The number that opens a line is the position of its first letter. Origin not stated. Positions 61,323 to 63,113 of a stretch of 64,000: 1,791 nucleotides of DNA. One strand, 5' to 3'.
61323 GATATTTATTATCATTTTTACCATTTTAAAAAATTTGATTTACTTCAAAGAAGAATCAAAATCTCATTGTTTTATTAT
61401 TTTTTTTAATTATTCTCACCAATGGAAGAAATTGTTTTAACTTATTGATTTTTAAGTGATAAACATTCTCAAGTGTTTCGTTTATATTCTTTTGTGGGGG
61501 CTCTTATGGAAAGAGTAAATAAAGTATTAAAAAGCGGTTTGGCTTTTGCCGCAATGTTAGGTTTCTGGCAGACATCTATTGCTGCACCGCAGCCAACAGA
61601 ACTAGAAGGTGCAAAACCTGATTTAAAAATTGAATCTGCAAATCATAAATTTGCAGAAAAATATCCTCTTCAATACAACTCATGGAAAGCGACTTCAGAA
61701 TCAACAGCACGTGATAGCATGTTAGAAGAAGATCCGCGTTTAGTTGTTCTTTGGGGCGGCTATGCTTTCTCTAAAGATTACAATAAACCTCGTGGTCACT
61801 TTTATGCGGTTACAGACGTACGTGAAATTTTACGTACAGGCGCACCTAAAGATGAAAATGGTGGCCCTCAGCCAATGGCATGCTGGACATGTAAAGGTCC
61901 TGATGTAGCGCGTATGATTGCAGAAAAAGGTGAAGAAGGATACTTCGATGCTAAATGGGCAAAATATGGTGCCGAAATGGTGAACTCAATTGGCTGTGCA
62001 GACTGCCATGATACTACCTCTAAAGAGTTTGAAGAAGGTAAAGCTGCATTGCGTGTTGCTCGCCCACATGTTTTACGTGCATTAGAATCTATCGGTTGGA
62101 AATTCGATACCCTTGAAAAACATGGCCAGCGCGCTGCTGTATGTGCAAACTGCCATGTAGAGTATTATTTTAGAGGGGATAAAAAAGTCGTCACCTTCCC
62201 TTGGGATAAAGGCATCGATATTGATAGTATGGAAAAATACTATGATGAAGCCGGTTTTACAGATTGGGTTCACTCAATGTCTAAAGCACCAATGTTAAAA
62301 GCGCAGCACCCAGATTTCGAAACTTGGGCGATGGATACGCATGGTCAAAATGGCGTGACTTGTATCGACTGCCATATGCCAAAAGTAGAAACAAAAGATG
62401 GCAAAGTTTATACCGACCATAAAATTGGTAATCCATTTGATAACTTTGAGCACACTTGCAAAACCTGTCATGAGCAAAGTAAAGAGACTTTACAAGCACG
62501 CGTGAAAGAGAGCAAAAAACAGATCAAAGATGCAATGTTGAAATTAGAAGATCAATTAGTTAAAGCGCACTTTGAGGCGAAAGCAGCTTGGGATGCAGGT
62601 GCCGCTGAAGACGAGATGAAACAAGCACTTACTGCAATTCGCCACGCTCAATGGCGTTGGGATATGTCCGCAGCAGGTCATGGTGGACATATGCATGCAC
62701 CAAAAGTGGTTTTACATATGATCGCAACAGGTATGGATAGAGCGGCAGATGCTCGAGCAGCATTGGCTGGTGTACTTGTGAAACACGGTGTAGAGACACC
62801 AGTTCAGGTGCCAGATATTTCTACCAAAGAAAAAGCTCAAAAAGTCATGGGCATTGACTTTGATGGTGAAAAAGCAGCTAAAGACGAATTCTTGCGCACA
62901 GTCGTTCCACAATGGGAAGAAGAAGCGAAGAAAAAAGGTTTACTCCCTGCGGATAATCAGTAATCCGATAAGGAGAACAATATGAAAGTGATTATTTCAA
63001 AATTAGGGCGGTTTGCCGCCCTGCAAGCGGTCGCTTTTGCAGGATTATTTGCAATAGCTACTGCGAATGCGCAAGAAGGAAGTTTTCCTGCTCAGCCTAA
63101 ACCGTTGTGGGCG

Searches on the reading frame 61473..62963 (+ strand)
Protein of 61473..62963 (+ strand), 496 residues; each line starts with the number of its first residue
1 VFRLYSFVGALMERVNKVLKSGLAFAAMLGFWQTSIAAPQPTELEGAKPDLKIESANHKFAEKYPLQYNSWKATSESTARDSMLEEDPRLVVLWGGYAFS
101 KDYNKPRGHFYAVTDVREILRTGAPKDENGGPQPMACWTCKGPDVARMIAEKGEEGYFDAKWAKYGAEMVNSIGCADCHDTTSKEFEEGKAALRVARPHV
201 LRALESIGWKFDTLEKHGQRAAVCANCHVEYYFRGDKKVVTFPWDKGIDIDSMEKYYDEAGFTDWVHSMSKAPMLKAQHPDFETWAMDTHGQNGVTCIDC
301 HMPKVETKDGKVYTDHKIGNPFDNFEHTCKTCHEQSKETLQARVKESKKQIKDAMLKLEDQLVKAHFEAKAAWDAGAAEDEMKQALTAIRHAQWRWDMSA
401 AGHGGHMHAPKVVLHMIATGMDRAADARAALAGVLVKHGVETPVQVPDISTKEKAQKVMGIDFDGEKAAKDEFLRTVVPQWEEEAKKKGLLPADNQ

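Call 52: search_protein_families(library=pfam, proteins=[window:61473-62963:+], max_evalue=0.00001)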
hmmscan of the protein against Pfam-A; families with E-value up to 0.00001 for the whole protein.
window:61473-62963:+ (496 aa): 1 family
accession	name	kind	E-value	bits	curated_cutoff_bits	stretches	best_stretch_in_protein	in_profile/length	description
PF02335.20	Cytochrom_C552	-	3.4e-180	600.1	24.1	1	58-487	3-436/438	Cytochrome c552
